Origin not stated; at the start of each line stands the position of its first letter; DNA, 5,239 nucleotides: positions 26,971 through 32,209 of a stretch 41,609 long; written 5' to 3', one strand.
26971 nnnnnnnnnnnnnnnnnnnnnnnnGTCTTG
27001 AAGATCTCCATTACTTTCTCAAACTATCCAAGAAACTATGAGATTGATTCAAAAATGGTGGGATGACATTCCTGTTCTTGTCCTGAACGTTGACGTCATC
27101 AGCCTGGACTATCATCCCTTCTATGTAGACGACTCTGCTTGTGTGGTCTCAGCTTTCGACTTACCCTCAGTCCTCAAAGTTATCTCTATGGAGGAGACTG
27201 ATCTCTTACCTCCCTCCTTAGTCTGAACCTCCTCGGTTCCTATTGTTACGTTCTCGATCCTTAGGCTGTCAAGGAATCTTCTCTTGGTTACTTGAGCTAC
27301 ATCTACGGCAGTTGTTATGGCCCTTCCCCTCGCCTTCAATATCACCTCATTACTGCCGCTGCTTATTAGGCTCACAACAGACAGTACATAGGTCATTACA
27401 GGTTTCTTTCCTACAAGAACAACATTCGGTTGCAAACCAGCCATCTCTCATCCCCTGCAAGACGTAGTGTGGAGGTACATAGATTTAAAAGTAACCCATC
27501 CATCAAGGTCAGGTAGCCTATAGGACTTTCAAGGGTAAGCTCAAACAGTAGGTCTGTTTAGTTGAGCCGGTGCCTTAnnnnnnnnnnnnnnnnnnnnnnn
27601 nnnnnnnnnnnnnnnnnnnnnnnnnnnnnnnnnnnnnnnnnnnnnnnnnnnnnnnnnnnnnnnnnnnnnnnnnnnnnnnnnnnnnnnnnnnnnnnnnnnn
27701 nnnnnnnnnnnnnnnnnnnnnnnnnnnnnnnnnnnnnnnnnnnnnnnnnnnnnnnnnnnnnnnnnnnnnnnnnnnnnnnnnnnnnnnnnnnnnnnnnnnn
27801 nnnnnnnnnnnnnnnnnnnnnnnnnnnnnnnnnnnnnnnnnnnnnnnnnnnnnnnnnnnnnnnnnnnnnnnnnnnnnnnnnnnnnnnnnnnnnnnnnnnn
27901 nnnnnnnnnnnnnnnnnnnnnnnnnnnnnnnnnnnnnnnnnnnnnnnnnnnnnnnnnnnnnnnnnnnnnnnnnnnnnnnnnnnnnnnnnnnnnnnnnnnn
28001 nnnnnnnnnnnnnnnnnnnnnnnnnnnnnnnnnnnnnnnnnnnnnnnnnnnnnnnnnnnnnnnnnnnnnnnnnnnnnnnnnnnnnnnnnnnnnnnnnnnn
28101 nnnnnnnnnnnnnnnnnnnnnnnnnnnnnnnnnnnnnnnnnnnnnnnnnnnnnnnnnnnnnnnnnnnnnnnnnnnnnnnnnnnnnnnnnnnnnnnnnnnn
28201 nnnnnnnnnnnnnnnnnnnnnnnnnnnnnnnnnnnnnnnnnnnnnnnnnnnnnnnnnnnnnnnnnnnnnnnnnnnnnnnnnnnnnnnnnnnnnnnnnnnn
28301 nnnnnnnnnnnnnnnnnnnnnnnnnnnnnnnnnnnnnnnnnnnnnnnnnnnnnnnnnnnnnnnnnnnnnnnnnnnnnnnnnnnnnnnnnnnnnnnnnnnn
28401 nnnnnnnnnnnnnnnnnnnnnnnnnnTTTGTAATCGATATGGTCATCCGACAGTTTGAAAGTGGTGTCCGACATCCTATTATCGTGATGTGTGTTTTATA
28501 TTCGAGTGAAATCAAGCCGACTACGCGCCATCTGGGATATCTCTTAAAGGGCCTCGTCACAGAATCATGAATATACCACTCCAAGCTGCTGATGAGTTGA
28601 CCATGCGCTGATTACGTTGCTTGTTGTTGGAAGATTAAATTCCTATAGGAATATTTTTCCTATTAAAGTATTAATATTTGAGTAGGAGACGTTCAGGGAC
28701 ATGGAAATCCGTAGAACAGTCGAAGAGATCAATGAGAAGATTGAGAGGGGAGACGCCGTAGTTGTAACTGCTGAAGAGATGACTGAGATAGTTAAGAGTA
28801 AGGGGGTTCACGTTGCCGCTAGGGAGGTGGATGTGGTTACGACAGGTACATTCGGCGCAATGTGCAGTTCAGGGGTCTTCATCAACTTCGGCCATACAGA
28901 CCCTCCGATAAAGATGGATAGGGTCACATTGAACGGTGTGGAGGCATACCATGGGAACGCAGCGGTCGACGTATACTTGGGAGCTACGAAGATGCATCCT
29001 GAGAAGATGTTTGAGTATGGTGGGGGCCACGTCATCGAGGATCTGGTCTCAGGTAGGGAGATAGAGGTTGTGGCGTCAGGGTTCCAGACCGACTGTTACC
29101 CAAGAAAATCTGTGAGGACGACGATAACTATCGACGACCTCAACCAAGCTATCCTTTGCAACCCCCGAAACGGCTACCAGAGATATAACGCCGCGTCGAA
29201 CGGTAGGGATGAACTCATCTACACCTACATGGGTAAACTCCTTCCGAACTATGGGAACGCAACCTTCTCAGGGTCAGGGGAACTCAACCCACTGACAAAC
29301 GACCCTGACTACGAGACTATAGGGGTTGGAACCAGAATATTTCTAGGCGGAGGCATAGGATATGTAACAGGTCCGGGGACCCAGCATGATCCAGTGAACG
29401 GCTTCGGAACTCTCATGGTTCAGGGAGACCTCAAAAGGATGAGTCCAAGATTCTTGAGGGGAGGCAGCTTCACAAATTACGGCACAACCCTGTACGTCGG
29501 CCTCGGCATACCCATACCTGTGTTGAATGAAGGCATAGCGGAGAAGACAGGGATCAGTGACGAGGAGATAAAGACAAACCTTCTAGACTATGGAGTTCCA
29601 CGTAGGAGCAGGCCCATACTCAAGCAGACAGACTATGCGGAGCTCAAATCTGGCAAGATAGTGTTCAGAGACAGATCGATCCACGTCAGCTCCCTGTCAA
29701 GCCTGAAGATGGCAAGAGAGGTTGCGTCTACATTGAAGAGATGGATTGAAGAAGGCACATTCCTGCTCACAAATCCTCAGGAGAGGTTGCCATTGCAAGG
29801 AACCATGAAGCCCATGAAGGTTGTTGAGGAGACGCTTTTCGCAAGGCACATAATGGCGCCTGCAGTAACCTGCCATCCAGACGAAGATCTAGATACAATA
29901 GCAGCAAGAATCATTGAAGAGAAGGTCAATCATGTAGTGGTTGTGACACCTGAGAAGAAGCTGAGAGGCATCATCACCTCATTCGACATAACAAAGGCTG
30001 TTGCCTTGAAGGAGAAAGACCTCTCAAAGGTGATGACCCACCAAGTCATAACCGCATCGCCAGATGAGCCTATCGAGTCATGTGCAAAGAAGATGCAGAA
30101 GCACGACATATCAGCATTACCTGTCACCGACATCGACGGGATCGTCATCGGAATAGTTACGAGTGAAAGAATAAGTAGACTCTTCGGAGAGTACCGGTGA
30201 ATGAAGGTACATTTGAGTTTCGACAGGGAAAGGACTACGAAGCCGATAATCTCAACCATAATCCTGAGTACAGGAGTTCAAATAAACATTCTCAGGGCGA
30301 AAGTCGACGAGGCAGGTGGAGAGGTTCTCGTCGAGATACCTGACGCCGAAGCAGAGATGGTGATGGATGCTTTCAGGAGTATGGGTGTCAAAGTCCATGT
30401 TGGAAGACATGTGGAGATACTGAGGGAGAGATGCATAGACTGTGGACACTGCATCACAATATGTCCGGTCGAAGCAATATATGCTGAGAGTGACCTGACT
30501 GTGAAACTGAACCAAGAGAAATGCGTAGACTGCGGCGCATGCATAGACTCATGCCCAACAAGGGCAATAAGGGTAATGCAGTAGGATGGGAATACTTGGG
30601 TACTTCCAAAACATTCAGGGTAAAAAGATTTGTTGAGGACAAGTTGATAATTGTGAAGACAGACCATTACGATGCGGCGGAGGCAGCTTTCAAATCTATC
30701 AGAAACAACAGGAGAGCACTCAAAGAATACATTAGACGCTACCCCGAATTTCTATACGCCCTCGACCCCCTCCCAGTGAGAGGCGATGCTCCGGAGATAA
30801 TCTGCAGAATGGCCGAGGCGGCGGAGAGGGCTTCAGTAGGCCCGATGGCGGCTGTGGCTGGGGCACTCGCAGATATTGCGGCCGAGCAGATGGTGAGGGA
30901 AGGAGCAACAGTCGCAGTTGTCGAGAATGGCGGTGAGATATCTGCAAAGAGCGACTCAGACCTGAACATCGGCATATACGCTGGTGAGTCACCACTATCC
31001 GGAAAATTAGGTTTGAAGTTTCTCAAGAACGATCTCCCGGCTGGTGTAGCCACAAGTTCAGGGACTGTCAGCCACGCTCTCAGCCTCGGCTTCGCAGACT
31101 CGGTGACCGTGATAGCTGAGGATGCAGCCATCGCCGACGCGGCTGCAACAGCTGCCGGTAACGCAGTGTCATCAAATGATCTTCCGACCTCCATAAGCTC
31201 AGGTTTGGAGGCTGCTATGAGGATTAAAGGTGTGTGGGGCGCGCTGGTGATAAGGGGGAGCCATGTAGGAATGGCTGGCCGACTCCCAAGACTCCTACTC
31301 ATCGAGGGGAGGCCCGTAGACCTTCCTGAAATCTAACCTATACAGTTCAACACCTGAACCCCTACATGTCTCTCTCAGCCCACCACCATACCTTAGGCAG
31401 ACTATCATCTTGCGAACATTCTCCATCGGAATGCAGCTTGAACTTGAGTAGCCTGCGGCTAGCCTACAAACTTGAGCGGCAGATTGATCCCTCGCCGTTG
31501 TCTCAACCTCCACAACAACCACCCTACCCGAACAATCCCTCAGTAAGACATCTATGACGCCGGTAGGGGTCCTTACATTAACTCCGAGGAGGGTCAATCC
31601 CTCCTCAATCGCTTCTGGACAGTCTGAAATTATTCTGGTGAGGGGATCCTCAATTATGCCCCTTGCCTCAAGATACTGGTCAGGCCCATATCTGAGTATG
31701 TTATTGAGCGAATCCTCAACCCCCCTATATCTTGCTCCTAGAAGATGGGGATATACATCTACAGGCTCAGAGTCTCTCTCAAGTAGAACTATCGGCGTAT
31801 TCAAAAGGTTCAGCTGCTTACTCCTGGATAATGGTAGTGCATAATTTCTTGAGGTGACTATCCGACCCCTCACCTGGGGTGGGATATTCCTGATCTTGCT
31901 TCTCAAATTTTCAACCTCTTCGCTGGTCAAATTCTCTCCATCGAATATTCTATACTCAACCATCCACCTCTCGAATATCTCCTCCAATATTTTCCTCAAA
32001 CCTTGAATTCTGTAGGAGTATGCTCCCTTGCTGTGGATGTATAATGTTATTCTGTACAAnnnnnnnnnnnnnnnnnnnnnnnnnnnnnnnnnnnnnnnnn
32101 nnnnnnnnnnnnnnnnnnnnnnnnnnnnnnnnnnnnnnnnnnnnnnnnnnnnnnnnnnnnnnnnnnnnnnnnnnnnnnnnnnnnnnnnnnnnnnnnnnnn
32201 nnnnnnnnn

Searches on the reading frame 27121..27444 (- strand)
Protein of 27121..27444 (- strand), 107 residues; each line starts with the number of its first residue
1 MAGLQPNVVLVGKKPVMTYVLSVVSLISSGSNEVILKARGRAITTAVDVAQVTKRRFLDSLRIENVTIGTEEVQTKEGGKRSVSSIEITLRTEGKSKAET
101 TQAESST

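Call 17: search_protein_families(library=pfam, proteins=[window:27121-27444:-], max_evalue=0.001)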
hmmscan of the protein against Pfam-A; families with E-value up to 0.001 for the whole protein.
window:27121-27444:- (107 aa): 1 family
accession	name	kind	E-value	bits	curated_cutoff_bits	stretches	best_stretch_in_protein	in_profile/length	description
PF01918.27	Alba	-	2.6e-19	69.2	25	1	7-69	1-65/66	Alba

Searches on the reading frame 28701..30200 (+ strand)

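Call 39: search_protein_families(library=pfam, proteins=[window:28701-30200:+], max_evalue=0.0001)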
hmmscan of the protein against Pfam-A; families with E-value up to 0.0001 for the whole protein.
window:28701-30200:+ (499 aa): 2 families
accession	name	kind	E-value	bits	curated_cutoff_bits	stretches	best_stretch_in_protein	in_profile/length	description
PF01837.22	HcyBio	-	1.4e-144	481.8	26.2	1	19-356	1-349/349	Homocysteine biosynthesis enzyme, sulfur-incorporation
PF00571.33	CBS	-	1.2e-24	86.7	24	2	442-494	2-54/57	CBS domain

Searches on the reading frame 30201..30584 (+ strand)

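Call 17: search_protein_families(library=pfam, proteins=[window:30201-30584:+], max_evalue=0.001)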
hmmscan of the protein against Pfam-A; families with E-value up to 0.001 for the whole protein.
window:30201-30584:+ (127 aa): 14 families
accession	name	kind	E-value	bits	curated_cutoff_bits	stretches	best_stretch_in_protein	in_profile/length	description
PF00037.32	Fer4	-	2e-15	56.3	21.1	2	102-124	2-24/24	4Fe-4S binding domain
PF12838.12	Fer4_7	-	4e-13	50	27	2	77-122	1-52/52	4Fe-4S dicluster domain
PF12837.12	Fer4_6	-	6.5e-13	48.4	25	2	71-93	2-24/24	4Fe-4S binding domain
PF13237.11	Fer4_10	-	1.7e-11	44.3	25.5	2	71-119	2-53/53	4Fe-4S dicluster domain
PF12797.12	Fer4_2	-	3.6e-11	42.7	24.5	2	102-120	4-22/22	4Fe-4S binding domain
PF13187.11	Fer4_9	-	4.9e-11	42.9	27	2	77-123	1-52/52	4Fe-4S dicluster domain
PF09383.16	NIL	-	9e-11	41.9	24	1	3-67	3-73/73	NIL domain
PF14697.11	Fer4_21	-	1.3e-10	41.7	35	1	73-124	3-58/59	4Fe-4S dicluster domain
PF13484.11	Fer4_16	-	3.1e-09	37.9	30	2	77-98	1-21/66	4Fe-4S double cluster binding domain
PF25160.1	LdpA_Fe-S-bd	-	1.6e-08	34.7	27.6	1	71-97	21-47/49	LdpA Fe-S cluster-binding domain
PF12800.12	Fer4_4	-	6.6e-08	32.7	24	1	106-120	2-16/17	4Fe-4S binding domain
PF13183.11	Fer4_8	-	2.1e-07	31.8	27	0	76-90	3-17/68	4Fe-4S dicluster domain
PF12798.12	Fer4_3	-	1.4e-05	25.9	27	0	108-122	1-15/15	4Fe-4S binding domain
PF13746.11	Fer4_18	-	0.00019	22.1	27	1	75-119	58-96/114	4Fe-4S dicluster domain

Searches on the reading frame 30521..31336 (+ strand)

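Call 17: search_protein_families(library=pfam, proteins=[window:30521-31336:+], max_evalue=0.001)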
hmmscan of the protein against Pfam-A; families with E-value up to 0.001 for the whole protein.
window:30521-31336:+ (271 aa): 1 family
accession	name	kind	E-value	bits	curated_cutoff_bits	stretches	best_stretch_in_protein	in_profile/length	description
PF02424.20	ApbE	-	0.0004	20.4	25.6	0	109-180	129-196/266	ApbE family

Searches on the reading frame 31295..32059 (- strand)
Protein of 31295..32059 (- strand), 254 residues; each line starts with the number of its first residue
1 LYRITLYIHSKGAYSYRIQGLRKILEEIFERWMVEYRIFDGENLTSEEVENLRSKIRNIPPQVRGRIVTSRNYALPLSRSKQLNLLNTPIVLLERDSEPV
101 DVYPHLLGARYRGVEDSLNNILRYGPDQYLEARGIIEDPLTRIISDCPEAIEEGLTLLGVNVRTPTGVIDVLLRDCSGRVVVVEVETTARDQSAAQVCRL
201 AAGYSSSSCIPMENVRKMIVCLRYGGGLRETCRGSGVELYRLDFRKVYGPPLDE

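Call 39: search_protein_families(library=pfam, proteins=[window:31295-32059:-], max_evalue=0.0001)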
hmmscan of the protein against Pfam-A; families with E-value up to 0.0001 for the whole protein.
window:31295-32059:- (254 aa): 1 family
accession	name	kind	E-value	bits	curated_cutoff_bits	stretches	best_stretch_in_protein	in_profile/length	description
PF01939.22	NucS_C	-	1.2e-05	25.8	24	1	137-239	2-103/124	Endonuclease NucS C-terminal domain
